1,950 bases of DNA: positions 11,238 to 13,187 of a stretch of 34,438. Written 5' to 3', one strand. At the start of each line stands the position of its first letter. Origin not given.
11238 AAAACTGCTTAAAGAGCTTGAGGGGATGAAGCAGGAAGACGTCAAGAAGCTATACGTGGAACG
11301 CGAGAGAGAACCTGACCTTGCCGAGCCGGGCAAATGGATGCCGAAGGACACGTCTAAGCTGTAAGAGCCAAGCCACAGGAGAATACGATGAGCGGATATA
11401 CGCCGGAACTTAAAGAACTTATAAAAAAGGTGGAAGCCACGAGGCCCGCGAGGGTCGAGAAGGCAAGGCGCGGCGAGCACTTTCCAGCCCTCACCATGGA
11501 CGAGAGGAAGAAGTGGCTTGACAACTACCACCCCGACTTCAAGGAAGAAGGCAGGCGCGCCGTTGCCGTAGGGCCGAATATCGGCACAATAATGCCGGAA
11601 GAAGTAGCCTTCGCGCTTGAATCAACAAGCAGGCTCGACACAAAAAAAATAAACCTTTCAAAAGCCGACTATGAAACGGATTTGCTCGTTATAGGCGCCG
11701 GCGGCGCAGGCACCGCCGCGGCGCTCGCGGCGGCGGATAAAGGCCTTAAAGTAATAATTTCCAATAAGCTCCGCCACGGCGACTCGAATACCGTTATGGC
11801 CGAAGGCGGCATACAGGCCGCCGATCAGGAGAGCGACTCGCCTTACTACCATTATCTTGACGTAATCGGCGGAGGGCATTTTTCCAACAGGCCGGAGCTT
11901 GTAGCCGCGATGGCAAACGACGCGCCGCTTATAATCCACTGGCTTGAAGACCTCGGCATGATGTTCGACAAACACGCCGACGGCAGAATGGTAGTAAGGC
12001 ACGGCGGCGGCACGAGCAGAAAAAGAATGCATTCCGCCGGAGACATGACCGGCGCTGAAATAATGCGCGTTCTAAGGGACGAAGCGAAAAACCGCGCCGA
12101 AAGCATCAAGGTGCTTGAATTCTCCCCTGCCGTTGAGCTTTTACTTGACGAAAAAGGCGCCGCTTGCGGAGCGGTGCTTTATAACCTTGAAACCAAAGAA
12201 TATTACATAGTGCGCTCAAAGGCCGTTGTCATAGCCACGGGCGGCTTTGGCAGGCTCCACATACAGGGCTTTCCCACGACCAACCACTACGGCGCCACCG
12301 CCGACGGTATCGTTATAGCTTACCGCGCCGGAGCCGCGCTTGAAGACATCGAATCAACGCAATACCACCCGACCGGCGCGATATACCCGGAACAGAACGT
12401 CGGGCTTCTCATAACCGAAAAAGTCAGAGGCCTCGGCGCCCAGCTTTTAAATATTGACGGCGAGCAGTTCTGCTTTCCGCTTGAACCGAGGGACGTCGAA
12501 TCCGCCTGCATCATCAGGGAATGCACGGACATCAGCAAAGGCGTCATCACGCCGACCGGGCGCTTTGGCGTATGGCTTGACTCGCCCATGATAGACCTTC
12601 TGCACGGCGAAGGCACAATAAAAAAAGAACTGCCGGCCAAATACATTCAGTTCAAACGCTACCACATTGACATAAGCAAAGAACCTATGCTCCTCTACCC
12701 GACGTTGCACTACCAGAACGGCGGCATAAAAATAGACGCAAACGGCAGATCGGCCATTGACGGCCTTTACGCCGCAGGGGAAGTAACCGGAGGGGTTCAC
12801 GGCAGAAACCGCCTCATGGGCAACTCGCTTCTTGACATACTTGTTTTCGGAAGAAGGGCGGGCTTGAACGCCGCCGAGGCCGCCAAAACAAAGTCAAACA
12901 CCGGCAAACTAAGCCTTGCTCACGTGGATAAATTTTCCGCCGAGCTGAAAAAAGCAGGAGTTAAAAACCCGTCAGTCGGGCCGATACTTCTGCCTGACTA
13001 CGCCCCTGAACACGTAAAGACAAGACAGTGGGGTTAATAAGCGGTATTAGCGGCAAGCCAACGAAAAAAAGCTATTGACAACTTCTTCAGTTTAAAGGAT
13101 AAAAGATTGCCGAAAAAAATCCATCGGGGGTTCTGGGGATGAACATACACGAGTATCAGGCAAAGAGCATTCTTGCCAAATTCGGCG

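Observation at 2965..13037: Hdr-Flx module fused in an operon between fumarase and a divergent FrdB/FrdA pair: candidate electron-bifurcating NADH:fumarate(/ferredoxin) oxidoreductase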

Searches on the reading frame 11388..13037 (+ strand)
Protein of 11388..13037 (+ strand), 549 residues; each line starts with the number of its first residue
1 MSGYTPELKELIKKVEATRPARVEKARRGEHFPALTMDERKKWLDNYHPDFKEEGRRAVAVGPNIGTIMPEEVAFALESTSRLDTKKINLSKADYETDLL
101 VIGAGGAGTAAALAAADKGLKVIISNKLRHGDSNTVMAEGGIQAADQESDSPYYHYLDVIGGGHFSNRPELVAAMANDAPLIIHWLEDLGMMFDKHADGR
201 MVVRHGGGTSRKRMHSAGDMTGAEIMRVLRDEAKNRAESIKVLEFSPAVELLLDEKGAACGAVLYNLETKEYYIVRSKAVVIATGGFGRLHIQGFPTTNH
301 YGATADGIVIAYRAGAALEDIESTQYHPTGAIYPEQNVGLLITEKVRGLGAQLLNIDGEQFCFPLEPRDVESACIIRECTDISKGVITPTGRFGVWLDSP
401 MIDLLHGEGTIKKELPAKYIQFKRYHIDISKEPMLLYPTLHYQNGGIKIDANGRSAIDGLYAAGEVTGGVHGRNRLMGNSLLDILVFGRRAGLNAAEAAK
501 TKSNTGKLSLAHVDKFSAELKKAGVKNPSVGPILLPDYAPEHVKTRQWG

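Call 4: search_protein_families(library=pfam, proteins=[window:11388-13037:+])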
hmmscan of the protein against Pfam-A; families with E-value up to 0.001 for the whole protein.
window:11388-13037:+ (549 aa): 6 families
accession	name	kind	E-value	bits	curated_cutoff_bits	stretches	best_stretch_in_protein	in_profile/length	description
PF00890.30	FAD_binding_2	-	4e-81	273.8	20.4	1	98-481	1-414/414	FAD binding domain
PF07992.20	Pyr_redox_2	-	2.3e-10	40.8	26.1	1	98-297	2-121/291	Pyridine nucleotide-disulphide oxidoreductase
PF03486.20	HI0933_like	-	9.5e-08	32.2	50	1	98-466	2-219/244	HI0933-like protein Rossmann domain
PF01266.30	DAO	-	2.2e-05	24.6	27.9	1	98-236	1-127/353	FAD dependent oxidoreductase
PF12831.13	FAD_oxidored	-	0.00013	21.8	27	1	98-125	1-28/416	FAD dependent oxidoreductase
PF01134.28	GIDA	-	0.00019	21.1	22.1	1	98-293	1-157/391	Glucose inhibited division protein A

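Call 7: search_protein_families(library=ncbifam, proteins=[window:11388-13037:+], max_evalue=0.00001)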
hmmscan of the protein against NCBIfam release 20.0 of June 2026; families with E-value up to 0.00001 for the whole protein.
window:11388-13037:+ (549 aa): 47 families (the best 25 are shown)
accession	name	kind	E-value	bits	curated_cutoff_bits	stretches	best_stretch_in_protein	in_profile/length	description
NF004900.0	PRK06263.1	equivalog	1.3e-101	340.9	718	1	94-505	5-410/546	fumarate reductase (CoM/CoB) subunit TfrA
NF005866.0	PRK07803.1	equivalog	1.4e-92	310.9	819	2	95-367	7-289/631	fumarate reductase/succinate dehydrogenase flavoprotein subunit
TIGR01812.1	sdhA_frdA_Gneg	subfamily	4.3e-87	292.9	567.3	1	98-507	1-413/568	succinate dehydrogenase or fumarate reductase, flavoprotein subunit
TIGR00551.1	nadB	equivalog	2.9e-86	290.1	452.75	1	96-505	2-395/489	L-aspartate oxidase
NF005867.0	PRK07804.1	equivalog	3.4e-84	283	639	1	95-509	17-427/548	L-aspartate oxidase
NF005701.0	PRK07512.1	equivalog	3.6e-75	253.3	528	1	93-505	6-403/516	L-aspartate oxidase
NF005636.0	PRK07395.1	subfamily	7.9e-74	248.9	723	1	89-503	5-408/560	L-aspartate oxidase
TIGR01816.1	sdhA_forward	equivalog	6.2e-73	245.9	727.35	1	97-516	3-432/584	succinate dehydrogenase flavoprotein subunit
NF004724.0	PRK06069.1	subfamily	2.7e-70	237.2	826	1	96-507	5-422/577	succinate dehydrogenase/fumarate reductase flavoprotein subunit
NF004820.0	PRK06175.1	equivalog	8.7e-70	235.7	472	1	96-498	4-386/433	L-aspartate oxidase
NF005978.0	PRK08071.1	equivalog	6.1e-68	229.5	621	1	97-503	4-392/514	L-aspartate oxidase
NF006567.0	PRK09077.1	equivalog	8.9e-68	228.8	629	1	93-506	5-416/537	L-aspartate oxidase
NF006686.0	PRK09231.1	equivalog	2e-67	228.1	854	1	96-511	5-427/598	fumarate reductase (quinol) flavoprotein subunit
NF042982.1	MFR_Fp_SdhA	equivalog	4.2e-67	226.9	1100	1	95-521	46-472/612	8-methylmenaquinol:fumarate reductase flavoprotein subunit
NF004613.0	PRK05945.1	equivalog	1.2e-66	225.5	824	1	96-503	3-417/575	succinate dehydrogenase/fumarate reductase flavoprotein subunit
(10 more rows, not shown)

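Call 8: search_solved_structures(query=window:11388-13037:+, max_evalue=0.001)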
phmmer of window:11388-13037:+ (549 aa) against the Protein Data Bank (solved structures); distinct sequences matched with E-value up to 0.001: 63 (the best 60 are shown).
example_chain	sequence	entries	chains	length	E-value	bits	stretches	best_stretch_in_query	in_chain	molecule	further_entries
7d6v_A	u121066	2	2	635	7.4e-72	245.9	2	96-367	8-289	Succinate dehydrogenase subunit A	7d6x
5kxj_A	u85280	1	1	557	1e-57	199.2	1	95-494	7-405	L-aspartate oxidase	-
1chu_A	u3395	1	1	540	5.1e-56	193.6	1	94-492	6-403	PROTEIN (L-ASPARTATE OXIDASE)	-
6lum_A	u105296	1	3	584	1.5e-55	192.1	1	95-501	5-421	Succinate dehydrogenase subunit A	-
1knp_A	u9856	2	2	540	4.7e-55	190.4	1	94-492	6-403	L-aspartate oxidase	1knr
1d4c_A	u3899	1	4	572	3.4e-54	187.6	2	95-379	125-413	FLAVOCYTOCHROME C FUMARATE REDUCTASE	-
1d4d_A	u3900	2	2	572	5.7e-54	186.9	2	95-379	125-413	FLAVOCYTOCHROME C FUMARATE REDUCTASE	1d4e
1nek_A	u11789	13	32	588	5.4e-53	183.6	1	96-500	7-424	Succinate dehydrogenase flavoprotein subunit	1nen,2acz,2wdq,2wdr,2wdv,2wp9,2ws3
4ysx_A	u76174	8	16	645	4.7e-52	180.5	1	79-504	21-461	Succinate dehydrogenase flavoprotein | Succinate dehydrogenase [ubiquinone] flavoprotein subunit, mitochondrial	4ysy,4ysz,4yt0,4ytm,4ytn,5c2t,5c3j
3p4p_A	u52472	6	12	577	6e-52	180.2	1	95-509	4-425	Fumarate reductase flavoprotein subunit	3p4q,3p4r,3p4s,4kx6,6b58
1kf6_A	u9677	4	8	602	7.1e-52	179.9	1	95-509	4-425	FUMARATE REDUCTASE FLAVOPROTEIN | Fumarate reductase flavoprotein subunit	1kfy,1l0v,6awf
5vpn_A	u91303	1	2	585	1.6e-51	178.8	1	95-509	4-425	Fumarate reductase flavoprotein subunit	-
3vr8_A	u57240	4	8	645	1.7e-51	178.7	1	79-504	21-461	Flavoprotein subunit of complex II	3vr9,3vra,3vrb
2b76_A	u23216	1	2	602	1.7e-51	178.7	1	95-509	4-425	Fumarate reductase flavoprotein subunit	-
1yq3_A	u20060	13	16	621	3.6e-51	177.6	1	90-516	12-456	Succinate dehydrogenase flavoprotein subunit | Succinate dehydrogenase [ubiquinone] flavoprotein subunit, mitochondrial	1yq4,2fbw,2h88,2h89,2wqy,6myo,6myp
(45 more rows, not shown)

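Call 13: find_homologous_proteins(query=window:11388-13037:+, max_evalue=1e-30)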
Query window:11388-13037:+ (549 aa): 8000 proteins with E <= 1e-30 among 8000 candidates; the best 120 are listed.
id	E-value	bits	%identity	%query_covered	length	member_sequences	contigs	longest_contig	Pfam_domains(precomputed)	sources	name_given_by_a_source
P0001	0.0e+0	1032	81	100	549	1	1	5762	PF00890.31,PF07992.21,PF03486.21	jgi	jgi:succinate dehydrogenase/fumarate reductase flavoprotein subunit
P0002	0.0e+0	1028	81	100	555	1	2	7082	PF00890.31,PF07992.21,PF03486.21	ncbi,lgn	-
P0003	0.0e+0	1026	81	100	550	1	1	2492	PF00890.31,PF07992.21,PF03486.21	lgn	-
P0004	0.0e+0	1026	80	100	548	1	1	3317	PF00890.31,PF07992.21,PF03486.21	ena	-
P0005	0.0e+0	1025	81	100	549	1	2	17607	PF00890.31,PF07992.21,PF03486.21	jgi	-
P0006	0.0e+0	1025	80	100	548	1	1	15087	PF00890.31,PF07992.21,PF03486.21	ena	-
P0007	0.0e+0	1024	80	100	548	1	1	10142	PF00890.31,PF07992.21,PF03486.21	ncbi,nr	ncbi:MAG TPA: FAD-binding protein [Thermodesulfobacteriota bacterium]|nr:FAD-binding protein [Thermo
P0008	0.0e+0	1024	80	100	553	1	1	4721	PF00890.31,PF07992.21,PF03486.21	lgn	-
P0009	0.0e+0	1024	80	100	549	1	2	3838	PF00890.31,PF07992.21,PF03486.21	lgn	-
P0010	0.0e+0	1020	80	100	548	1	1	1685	PF01266.31,PF00890.31,PF07992.21,PF03486.21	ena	-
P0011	0.0e+0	1020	81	100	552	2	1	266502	PF00890.31,PF07992.21,PF03486.21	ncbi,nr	ncbi:MAG: FAD-binding protein [Deltaproteobacteria bacterium]|nr:FAD-binding protein [Deltaproteobac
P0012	0.0e+0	1019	80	100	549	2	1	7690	PF00890.31,PF07992.21,PF03486.21,PF01134.29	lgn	-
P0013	0.0e+0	1017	79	100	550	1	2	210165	PF00890.31,PF07992.21,PF03486.21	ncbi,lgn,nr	ncbi:MAG: FAD-binding protein [Deltaproteobacteria bacterium]|nr:FAD-binding protein [Deltaproteobac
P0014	0.0e+0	1016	80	100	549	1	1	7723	PF00890.31,PF07992.21,PF03486.21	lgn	-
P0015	0.0e+0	1013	79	100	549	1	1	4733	PF00890.31,PF07992.21,PF03486.21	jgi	jgi:succinate dehydrogenase / fumarate reductase flavoprotein subunit/L-aspartate oxidase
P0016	0.0e+0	1013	80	100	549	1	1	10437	PF01266.31,PF00890.31,PF07992.21,PF03486.21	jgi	-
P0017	0.0e+0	1013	79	100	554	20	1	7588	PF00890.31,PF07992.21,PF03486.21,PF01134.29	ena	-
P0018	0.0e+0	1013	79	100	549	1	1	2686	PF00890.31,PF07992.21,PF03486.21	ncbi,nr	ncbi:MAG: FAD-binding protein [Deltaproteobacteria bacterium]|nr:FAD-binding protein [Deltaproteobac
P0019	0.0e+0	1011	79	100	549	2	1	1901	PF00890.31,PF07992.21,PF03486.21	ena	-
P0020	0.0e+0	1010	79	100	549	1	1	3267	PF01266.31,PF00890.31,PF07992.21,PF03486.21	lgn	-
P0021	1.6e-298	1009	79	100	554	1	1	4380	PF00890.31,PF07992.21,PF03486.21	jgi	-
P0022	2.9e-298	1008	79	100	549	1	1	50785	PF01266.31,PF00890.31,PF07992.21,PF03486.21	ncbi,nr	ncbi:MAG: FAD-binding protein [Deltaproteobacteria bacterium]|nr:FAD-binding protein [Deltaproteobac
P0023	4.2e-298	1007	79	100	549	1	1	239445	PF01266.31,PF00890.31,PF07992.21,PF03486.21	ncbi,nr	ncbi:MAG: FAD-binding protein [Deltaproteobacteria bacterium]|nr:FAD-binding protein [Deltaproteobac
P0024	5.2e-298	1007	79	100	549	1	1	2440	PF01266.31,PF00890.31,PF07992.21,PF03486.21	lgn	-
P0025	5.8e-298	1007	80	99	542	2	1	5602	PF00890.31,PF07992.21,PF03486.21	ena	-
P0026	7.1e-298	1007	79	100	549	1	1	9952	PF00890.31,PF07992.21,PF03486.21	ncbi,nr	ncbi:MAG: FAD-binding protein [Deltaproteobacteria bacterium]|nr:FAD-binding protein [Deltaproteobac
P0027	8.1e-298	1007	79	100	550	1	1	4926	PF00890.31,PF07992.21,PF03486.21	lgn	-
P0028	9.0e-298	1006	79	100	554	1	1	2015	PF00890.31,PF07992.21,PF03486.21,PF01134.29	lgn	-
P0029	9.8e-298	1006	79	100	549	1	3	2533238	PF01266.31,PF00890.31,PF07992.21,PF03486.21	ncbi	-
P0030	1.1e-297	1006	79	100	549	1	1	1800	PF00890.31,PF07992.21,PF03486.21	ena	-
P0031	2.0e-297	1005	80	100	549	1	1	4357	PF00890.31,PF07992.21,PF03486.21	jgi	jgi:succinate dehydrogenase / fumarate reductase flavoprotein subunit/L-aspartate oxidase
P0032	2.3e-297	1005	79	100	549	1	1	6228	PF01266.31,PF00890.31,PF07992.21,PF03486.21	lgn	-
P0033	2.8e-297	1005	79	100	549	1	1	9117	PF00890.31,PF07992.21,PF03486.21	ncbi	-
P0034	3.8e-297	1004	79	100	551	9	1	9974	PF01266.31,PF00890.31,PF07992.21,PF03486.21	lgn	-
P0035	1.2e-296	1003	79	100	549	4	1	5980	PF00890.31,PF07992.21,PF03486.21,PF01134.29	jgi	-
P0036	1.6e-296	1002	78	100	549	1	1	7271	PF00890.31,PF07992.21,PF03486.21,PF01134.29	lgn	-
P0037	1.7e-296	1002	79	100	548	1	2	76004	PF00890.31,PF07992.21,PF03486.21,PF01134.29,PF12831.14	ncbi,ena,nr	ncbi:MAG: FAD-binding protein [Deltaproteobacteria bacterium]|nr:FAD-binding protein [Deltaproteobac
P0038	1.8e-296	1002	79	100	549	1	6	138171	PF01266.31,PF00890.31,PF07992.21,PF03486.21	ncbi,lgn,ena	ncbi:MAG: FAD-binding protein [Deltaproteobacteria bacterium]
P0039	1.9e-296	1002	79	100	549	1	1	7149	PF00890.31,PF07992.21,PF03486.21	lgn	-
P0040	3.7e-296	1001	78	100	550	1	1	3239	PF00890.31,PF07992.21,PF03486.21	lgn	-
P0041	4.0e-296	1001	78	100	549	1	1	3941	PF00890.31,PF07992.21,PF03486.21,PF01134.29,PF12831.14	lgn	-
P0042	5.1e-296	1001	78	100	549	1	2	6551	PF00890.31,PF07992.21,PF03486.21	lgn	-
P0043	5.3e-296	1001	78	100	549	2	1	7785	PF00890.31,PF07992.21,PF03486.21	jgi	-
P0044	8.1e-296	1000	79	100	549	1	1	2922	PF00890.31,PF07992.21,PF03486.21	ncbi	-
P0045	8.8e-296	1000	79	100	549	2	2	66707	PF00890.31,PF07992.21,PF03486.21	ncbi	-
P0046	9.0e-296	1000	79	100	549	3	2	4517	PF01266.31,PF00890.31,PF07992.21,PF03486.21,PF12831.14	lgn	-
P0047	1.4e-295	999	79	100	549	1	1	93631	PF00890.31,PF07992.21,PF03486.21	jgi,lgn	jgi:succinate dehydrogenase / fumarate reductase flavoprotein subunit/L-aspartate oxidase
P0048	1.6e-295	999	78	100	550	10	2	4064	PF00890.31,PF07992.21,PF03486.21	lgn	-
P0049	1.6e-295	999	78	100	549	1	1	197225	PF00890.31,PF07992.21,PF03486.21,PF01134.29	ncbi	-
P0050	1.8e-295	999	78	100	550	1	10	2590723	PF00890.31,PF07992.21,PF03486.21,PF01134.29,PF12831.14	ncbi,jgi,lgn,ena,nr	ncbi:MAG TPA: succinate dehydrogenase/fumarate reductase flavoprotein subunit [Deltaproteobacteria b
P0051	2.5e-295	998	79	100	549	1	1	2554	PF00890.31,PF07992.21,PF03486.21,PF01134.29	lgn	-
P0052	2.7e-295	998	78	99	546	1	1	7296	PF00890.31,PF07992.21,PF03486.21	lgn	-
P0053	3.1e-295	998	80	98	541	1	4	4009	PF00890.31,PF07992.21,PF03486.21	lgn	-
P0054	4.1e-295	998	78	100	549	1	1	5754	PF00890.31,PF07992.21,PF03486.21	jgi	jgi:succinate dehydrogenase / fumarate reductase flavoprotein subunit/L-aspartate oxidase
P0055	4.3e-295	998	78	100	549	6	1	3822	PF00890.31,PF07992.21,PF03486.21,PF01134.29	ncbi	ncbi:MAG TPA: FAD-binding protein [Thermodesulfobacteriota bacterium]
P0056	5.9e-295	997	78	100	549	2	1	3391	PF00890.31,PF07992.21,PF03486.21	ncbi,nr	ncbi:MAG: FAD-binding protein [Deltaproteobacteria bacterium]|nr:FAD-binding protein [Deltaproteobac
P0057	1.4e-294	996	78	100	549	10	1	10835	PF00890.31,PF07992.21,PF03486.21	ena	-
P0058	1.6e-294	996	79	100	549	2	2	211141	PF00890.31,PF07992.21,PF03486.21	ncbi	-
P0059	2.1e-294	995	78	100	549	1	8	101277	PF00890.31,PF07992.21,PF03486.21,PF01134.29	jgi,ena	-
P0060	2.2e-294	995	79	100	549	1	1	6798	PF00890.31,PF07992.21,PF03486.21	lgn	-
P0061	2.3e-294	995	78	100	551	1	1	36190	PF00890.31,PF07992.21,PF03486.21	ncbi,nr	ncbi:MAG: FAD-binding protein [Deltaproteobacteria bacterium]|nr:FAD-binding protein [Deltaproteobac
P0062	3.3e-294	995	78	100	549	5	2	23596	PF00890.31,PF07992.21,PF03486.21,PF01134.29,PF12831.14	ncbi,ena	-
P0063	3.4e-294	995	77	100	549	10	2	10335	PF00890.31,PF07992.21,PF03486.21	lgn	-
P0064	3.6e-294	995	78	100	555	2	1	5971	PF00890.31,PF07992.21,PF03486.21,PF01134.29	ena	-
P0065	5.2e-294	994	77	100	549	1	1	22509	PF00890.31,PF07992.21,PF03486.21,PF01134.29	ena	-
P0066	5.8e-294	994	79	98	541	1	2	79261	PF00890.31,PF07992.21,PF03486.21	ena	-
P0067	6.0e-294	994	77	100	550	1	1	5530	PF01266.31,PF00890.31,PF07992.21,PF03486.21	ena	-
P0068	6.1e-294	994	78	100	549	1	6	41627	PF01266.31,PF00890.31,PF07992.21,PF03486.21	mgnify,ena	mgnify:CR=1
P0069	6.4e-294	994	79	100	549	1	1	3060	PF00890.31,PF07992.21,PF03486.21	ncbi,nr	ncbi:MAG: FAD-binding protein [Deltaproteobacteria bacterium]|nr:FAD-binding protein [Deltaproteobac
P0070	7.3e-294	993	79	100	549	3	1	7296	PF00890.31,PF07992.21,PF03486.21,PF12831.14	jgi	jgi:succinate dehydrogenase / fumarate reductase flavoprotein subunit/L-aspartate oxidase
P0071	1.0e-293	993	77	100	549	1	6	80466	PF00890.31,PF07992.21,PF03486.21,PF01134.29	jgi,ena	-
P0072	1.4e-293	993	76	100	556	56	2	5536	PF01266.31,PF00890.31,PF07992.21,PF03486.21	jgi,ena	-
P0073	1.6e-293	992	78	100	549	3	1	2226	PF00890.31,PF07992.21,PF03486.21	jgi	jgi:succinate dehydrogenase / fumarate reductase flavoprotein subunit/L-aspartate oxidase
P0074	2.2e-293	992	78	100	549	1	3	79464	PF01266.31,PF00890.31,PF07992.21,PF03486.21,PF01134.29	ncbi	-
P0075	2.7e-293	992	79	98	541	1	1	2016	PF00890.31,PF07992.21,PF03486.21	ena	-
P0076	7.4e-293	990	78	100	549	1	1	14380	PF00890.31,PF07992.21,PF03486.21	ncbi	-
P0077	1.2e-292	989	78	100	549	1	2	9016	PF00890.31,PF07992.21,PF03486.21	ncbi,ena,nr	ncbi:MAG: FAD-binding protein [Deltaproteobacteria bacterium]|nr:FAD-binding protein [Deltaproteobac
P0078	2.0e-292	989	76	100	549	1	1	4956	PF01266.31,PF00890.31,PF03486.21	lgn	-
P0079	3.2e-292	988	78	100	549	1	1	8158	PF00890.31,PF07992.21,PF03486.21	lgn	-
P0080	4.2e-292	988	77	100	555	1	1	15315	PF00890.31,PF07992.21,PF03486.21,PF01134.29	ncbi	-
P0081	5.7e-292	987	76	100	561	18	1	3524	PF00890.31,PF07992.21,PF03486.21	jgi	-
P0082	9.8e-292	986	78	100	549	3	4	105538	PF01266.31,PF00890.31,PF07992.21,PF03486.21,PF12831.14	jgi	-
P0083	1.1e-291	986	77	100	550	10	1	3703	PF00890.31,PF07992.21,PF03486.21,PF01134.29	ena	-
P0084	1.1e-291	986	76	100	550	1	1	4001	PF00890.31,PF07992.21,PF03486.21,PF01134.29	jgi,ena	-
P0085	1.5e-291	986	78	100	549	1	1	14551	PF01266.31,PF00890.31,PF07992.21,PF03486.21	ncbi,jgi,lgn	-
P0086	2.5e-291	985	75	100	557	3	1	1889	PF00890.31,PF07992.21,PF03486.21,PF01134.29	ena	-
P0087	7.0e-291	984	79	100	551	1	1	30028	PF00890.31,PF07992.21,PF03486.21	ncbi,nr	ncbi:MAG: FAD-binding protein [Deltaproteobacteria bacterium]|nr:FAD-binding protein [Deltaproteobac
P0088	9.7e-291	983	77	100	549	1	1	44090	PF00890.31,PF07992.21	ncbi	-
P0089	1.4e-290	983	76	100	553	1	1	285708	PF00890.31,PF07992.21,PF03486.21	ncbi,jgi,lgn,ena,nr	ncbi:MAG: FAD-binding protein [Deltaproteobacteria bacterium]|nr:FAD-binding protein [Deltaproteobac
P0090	2.8e-290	982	78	100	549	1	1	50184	PF00890.31,PF07992.21,PF03486.21,PF01134.29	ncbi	-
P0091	3.3e-290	981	75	100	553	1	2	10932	PF00890.31,PF07992.21,PF03486.21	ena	-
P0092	3.7e-290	981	77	100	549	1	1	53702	PF01266.31,PF00890.31,PF07992.21,PF03486.21,PF01134.29,PF12831.14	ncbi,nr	ncbi:MAG: FAD-binding protein [Deltaproteobacteria bacterium]|nr:FAD-binding protein [Deltaproteobac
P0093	5.6e-290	981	76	100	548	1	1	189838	PF00890.31,PF07992.21,PF03486.21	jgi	-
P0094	6.2e-290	981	78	100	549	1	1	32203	PF00890.31,PF07992.21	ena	-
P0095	1.5e-289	979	76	100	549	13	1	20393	PF01266.31,PF00890.31,PF07992.21,PF03486.21,PF01134.29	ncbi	ncbi:MAG: FAD-binding protein [Thermodesulfobacteriota bacterium]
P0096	2.2e-289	979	77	100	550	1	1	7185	PF01266.31,PF00890.31,PF07992.21,PF03486.21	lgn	-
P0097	4.5e-289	978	76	100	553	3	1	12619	PF01266.31,PF00890.31,PF07992.21,PF03486.21,PF01134.29,PF12831.14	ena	-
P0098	5.1e-289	977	75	100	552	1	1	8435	PF00890.31,PF07992.21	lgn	-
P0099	7.3e-289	977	77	100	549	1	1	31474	PF00890.31,PF07992.21,PF03486.21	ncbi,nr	ncbi:MAG: FAD-binding protein [Deltaproteobacteria bacterium]|nr:FAD-binding protein [Deltaproteobac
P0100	1.3e-288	976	77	100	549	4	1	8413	PF01266.31,PF00890.31,PF07992.21,PF03486.21,PF01134.29,PF12831.14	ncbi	ncbi:MAG: FAD-binding protein [Thermodesulfobacteriota bacterium]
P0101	2.5e-288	975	76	100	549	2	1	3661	PF01266.31,PF00890.31,PF07992.21,PF03486.21,PF01134.29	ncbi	ncbi:MAG: FAD-binding protein [Thermodesulfobacteriota bacterium]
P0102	3.9e-288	975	76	100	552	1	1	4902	PF00890.31,PF07992.21,PF03486.21,PF12831.14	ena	-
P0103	4.7e-288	974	75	100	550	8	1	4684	PF00890.31,PF07992.21,PF01134.29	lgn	-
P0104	6.6e-288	974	75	100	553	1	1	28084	PF00890.31,PF07992.21,PF03486.21,PF01134.29,PF12831.14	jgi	jgi:succinate dehydrogenase / fumarate reductase flavoprotein subunit/L-aspartate oxidase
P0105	8.8e-288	973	77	100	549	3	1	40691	PF00890.31,PF07992.21,PF03486.21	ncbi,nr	ncbi:MAG: FAD-binding protein [Deltaproteobacteria bacterium]|nr:FAD-binding protein [Deltaproteobac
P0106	1.1e-287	973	75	100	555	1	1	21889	PF00890.31,PF07992.21,PF03486.21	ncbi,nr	ncbi:MAG: FAD-binding protein [Deltaproteobacteria bacterium]|nr:FAD-binding protein [Deltaproteobac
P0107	1.5e-286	969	74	100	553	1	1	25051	PF00890.31,PF07992.21,PF03486.21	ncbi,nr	ncbi:MAG: FAD-binding protein [Deltaproteobacteria bacterium]|nr:FAD-binding protein [Deltaproteobac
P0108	2.1e-286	969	76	100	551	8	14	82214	PF00890.31,PF07992.21,PF03486.21,PF01134.29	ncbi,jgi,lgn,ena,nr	ncbi:MAG TPA: FAD-binding protein [Thermodesulfobacteriota bacterium]|nr:FAD-binding protein [Thermo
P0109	2.9e-286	968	76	100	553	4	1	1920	PF00890.31,PF07992.21,PF03486.21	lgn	-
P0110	3.6e-286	968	74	100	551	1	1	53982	PF00890.31,PF07992.21,PF03486.21,PF01134.29,PF12831.14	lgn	-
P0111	3.6e-286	968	75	100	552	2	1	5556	PF00890.31,PF07992.21,PF03486.21,PF12831.14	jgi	-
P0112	4.1e-286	968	75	100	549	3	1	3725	PF00890.31,PF07992.21,PF03486.21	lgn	-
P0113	4.2e-286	968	76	100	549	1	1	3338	PF00890.31,PF07992.21,PF03486.21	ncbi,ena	ncbi:MAG: FAD-binding protein [Deltaproteobacteria bacterium]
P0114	7.7e-286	967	75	100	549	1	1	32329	PF00890.31,PF07992.21,PF03486.21,PF12831.14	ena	-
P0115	1.9e-285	966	74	100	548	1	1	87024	PF01266.31,PF00890.31,PF07992.21,PF03486.21,PF01134.29,PF12831.14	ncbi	-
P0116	1.9e-285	966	74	100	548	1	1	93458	PF01266.31,PF00890.31,PF07992.21,PF03486.21,PF01134.29,PF12831.14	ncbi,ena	-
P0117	2.3e-285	965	76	100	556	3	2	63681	PF00890.31,PF07992.21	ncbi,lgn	-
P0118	4.8e-285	964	75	100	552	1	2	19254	PF00890.31,PF03486.21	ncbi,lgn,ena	-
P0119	5.1e-285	964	74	100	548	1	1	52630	PF01266.31,PF00890.31,PF07992.21,PF03486.21,PF01134.29,PF12831.14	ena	-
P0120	8.1e-285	964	76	100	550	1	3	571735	PF00890.31,PF07992.21,PF03486.21,PF01134.29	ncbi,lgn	-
